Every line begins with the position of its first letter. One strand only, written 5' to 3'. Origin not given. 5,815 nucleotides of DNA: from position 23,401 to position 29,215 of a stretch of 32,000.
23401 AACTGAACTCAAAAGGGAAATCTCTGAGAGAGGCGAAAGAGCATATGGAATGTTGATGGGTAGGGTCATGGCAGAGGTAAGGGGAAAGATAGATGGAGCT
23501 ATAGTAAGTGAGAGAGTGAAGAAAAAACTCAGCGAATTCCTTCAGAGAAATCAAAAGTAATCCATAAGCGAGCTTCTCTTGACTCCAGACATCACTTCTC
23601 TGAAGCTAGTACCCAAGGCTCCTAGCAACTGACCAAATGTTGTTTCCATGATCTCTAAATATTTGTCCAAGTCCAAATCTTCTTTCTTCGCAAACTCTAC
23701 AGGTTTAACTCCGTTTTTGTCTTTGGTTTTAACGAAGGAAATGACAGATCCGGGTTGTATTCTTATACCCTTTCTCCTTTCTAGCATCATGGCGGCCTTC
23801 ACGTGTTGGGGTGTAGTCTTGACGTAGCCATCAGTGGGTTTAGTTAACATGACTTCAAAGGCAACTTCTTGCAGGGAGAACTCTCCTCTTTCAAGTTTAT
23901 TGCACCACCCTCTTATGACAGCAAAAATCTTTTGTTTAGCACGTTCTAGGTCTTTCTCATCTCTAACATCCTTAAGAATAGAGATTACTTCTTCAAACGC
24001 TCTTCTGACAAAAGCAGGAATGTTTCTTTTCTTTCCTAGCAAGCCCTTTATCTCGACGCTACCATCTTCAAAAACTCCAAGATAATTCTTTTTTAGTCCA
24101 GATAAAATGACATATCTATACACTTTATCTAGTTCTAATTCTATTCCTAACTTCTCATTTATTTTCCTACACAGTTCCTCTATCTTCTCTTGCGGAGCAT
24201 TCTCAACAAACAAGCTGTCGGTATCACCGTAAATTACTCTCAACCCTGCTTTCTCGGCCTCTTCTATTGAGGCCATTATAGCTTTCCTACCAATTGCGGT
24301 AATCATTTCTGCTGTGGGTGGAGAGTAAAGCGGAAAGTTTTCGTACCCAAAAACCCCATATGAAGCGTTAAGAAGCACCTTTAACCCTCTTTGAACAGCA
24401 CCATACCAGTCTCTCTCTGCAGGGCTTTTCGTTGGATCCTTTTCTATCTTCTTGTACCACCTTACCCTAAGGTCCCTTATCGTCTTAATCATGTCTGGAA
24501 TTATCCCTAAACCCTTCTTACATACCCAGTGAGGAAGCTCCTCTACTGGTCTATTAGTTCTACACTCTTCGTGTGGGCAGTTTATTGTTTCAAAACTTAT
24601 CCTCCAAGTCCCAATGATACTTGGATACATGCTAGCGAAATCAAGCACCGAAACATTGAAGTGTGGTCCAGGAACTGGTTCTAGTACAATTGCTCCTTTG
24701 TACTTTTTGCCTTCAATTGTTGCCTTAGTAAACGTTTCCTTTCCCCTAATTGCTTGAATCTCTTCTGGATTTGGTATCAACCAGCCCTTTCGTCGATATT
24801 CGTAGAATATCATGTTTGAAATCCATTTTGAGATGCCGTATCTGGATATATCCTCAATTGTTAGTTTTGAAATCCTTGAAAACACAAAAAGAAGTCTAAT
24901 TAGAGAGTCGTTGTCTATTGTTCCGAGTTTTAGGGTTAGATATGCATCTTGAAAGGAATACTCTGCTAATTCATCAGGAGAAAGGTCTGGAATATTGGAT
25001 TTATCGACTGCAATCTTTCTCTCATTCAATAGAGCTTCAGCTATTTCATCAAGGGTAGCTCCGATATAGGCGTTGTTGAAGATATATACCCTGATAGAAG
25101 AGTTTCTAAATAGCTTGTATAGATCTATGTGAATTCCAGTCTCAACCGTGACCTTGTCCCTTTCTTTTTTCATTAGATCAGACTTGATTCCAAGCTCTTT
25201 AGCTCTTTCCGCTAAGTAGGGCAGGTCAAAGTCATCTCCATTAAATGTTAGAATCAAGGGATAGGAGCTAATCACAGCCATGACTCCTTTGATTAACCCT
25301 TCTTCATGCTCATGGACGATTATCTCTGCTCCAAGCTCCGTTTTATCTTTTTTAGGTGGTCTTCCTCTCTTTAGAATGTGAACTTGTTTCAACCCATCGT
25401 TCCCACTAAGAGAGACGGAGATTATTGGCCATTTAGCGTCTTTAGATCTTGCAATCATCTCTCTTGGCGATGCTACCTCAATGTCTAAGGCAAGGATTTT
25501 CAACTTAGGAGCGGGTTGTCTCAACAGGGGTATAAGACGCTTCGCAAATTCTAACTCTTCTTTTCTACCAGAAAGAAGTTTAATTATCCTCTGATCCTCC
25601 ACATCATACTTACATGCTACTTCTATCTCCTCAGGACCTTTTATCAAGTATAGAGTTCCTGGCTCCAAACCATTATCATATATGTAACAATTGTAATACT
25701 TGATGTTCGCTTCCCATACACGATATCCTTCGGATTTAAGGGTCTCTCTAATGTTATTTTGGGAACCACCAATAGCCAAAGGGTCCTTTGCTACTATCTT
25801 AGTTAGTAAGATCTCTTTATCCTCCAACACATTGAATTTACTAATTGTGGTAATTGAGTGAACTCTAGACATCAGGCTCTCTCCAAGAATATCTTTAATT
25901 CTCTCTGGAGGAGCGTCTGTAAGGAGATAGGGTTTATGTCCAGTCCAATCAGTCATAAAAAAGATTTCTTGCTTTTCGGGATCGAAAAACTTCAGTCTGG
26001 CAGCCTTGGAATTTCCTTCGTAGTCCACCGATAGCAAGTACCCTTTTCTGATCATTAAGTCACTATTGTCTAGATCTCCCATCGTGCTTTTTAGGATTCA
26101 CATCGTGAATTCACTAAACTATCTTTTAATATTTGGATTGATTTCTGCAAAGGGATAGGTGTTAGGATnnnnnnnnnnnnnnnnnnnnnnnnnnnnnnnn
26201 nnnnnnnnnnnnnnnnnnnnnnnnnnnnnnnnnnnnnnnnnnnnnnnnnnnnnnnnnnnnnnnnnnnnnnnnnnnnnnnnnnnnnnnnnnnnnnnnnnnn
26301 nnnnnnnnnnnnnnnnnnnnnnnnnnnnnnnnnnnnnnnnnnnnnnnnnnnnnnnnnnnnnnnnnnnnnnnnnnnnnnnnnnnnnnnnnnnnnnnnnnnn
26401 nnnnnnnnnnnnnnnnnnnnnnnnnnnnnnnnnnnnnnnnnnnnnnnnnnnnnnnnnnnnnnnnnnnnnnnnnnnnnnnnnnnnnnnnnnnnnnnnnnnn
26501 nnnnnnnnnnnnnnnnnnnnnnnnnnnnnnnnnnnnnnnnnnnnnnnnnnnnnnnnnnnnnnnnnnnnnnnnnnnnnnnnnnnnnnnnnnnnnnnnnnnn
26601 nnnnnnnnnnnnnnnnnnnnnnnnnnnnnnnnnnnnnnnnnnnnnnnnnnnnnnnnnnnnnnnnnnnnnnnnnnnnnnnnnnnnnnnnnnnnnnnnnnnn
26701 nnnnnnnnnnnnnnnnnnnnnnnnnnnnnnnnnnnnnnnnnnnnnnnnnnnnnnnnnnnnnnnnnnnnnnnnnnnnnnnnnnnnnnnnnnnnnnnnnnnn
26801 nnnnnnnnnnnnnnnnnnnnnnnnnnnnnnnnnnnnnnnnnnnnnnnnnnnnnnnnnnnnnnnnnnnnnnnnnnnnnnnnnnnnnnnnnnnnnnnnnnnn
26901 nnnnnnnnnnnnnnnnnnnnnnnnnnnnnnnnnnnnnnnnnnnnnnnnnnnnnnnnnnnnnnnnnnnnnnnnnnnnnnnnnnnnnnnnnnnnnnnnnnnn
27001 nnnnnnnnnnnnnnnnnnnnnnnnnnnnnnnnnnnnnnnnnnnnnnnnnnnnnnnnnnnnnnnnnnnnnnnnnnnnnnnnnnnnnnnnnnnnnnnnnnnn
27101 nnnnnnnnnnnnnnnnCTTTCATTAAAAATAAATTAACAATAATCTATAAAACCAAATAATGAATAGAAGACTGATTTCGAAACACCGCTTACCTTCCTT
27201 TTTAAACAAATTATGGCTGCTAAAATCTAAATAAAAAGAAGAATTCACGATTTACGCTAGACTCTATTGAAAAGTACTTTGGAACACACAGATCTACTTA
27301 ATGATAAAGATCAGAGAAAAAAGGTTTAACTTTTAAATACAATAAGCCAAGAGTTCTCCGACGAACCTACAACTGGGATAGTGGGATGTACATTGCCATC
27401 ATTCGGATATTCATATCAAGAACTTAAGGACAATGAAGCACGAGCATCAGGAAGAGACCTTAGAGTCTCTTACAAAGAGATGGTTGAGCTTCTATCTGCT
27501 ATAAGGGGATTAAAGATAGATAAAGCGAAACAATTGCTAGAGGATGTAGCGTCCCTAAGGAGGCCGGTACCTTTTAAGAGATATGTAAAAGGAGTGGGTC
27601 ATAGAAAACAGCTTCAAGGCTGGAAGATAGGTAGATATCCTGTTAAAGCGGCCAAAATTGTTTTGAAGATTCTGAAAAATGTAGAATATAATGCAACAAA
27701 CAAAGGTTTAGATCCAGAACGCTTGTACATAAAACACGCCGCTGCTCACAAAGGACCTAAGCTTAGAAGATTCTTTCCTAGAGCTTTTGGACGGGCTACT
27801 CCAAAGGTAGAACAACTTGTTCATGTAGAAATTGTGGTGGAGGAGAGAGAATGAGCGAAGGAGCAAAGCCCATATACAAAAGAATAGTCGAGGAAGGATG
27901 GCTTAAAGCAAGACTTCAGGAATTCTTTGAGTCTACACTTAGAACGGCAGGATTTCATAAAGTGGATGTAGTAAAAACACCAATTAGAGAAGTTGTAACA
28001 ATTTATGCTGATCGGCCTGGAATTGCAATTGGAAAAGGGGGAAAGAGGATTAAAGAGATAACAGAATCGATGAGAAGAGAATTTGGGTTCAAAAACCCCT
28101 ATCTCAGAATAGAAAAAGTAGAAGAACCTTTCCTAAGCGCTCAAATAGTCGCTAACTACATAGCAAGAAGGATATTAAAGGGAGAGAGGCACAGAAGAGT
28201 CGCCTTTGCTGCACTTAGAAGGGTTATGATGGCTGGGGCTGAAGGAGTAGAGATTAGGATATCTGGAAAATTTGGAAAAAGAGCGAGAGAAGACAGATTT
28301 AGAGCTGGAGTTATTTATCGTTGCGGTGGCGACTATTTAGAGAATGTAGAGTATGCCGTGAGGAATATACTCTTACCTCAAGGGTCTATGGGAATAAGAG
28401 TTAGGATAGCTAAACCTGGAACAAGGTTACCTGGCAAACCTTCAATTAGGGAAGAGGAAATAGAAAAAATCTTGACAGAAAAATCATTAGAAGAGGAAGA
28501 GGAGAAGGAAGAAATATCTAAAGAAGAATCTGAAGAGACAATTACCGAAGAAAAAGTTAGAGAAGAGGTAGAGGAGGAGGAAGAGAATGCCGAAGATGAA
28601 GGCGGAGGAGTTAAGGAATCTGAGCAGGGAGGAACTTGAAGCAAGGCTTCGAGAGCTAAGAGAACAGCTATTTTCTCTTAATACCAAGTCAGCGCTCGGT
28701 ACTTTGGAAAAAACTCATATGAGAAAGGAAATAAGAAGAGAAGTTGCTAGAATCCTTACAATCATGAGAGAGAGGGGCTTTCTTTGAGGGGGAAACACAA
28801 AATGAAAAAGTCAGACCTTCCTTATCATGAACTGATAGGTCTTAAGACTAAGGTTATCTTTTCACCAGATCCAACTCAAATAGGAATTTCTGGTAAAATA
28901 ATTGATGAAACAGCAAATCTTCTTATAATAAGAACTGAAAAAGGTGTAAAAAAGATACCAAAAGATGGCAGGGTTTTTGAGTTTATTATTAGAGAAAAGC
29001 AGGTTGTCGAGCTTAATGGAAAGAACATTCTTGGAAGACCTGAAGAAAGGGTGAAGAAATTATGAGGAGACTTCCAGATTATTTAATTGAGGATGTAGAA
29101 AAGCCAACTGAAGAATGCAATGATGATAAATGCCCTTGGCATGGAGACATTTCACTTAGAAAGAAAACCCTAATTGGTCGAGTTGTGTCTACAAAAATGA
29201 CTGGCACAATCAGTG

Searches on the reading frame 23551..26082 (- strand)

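Call 46: search_protein_families(library=pfam, proteins=[window:23551-26082:-], max_evalue=0.001)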
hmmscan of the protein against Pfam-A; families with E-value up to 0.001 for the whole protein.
window:23551-26082:- (843 aa): 3 families
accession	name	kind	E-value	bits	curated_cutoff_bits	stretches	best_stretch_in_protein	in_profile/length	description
PF00136.26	DNA_pol_B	-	1.4e-52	179.4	23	1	414-813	8-435/453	DNA polymerase family B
PF03104.25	DNA_pol_B_exo1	-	3e-23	82.9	23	1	120-329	1-232/242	DNA polymerase family B, exonuclease domain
PF13482.12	RNase_H_2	-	7e-06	26.5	22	1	257-361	40-124/165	RNase_H superfamily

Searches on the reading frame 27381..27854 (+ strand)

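Call 47: search_protein_families(library=pfam, proteins=[window:27381-27854:+], max_evalue=0.001)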
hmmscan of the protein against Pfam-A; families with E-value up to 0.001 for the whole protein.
window:27381-27854:+ (157 aa): 1 family
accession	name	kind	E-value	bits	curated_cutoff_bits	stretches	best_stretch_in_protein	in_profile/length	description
PF00237.24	Ribosomal_L22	-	1.2e-29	102.9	28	1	22-154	1-104/104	Ribosomal protein L22p/L17e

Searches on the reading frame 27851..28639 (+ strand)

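Call 47: search_protein_families(library=pfam, proteins=[window:27851-28639:+], max_evalue=0.001)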
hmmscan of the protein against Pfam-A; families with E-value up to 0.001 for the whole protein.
window:27851-28639:+ (262 aa): 2 families
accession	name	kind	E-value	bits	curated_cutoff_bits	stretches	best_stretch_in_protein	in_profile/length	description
PF00189.25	Ribosomal_S3_C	-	9.6e-17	61.7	34.1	1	104-186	1-83/83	Ribosomal protein S3, C-terminal domain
PF07650.23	KH_2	-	1.1e-13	51.2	22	1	22-93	2-76/78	KH domain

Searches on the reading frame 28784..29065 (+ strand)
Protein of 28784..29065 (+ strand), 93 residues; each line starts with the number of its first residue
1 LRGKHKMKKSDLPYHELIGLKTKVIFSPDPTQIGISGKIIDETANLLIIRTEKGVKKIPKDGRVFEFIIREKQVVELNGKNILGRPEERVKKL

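Call 47: search_protein_families(library=pfam, proteins=[window:28784-29065:+], max_evalue=0.001)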
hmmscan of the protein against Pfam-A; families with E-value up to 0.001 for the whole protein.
window:28784-29065:+ (93 aa): 1 family
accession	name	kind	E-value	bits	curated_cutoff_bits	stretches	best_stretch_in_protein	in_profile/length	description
PF01868.21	RNase_P-MRP_p29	-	1.1e-24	86.5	27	1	11-92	2-84/84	Ribonuclease P/MRP, subunit p29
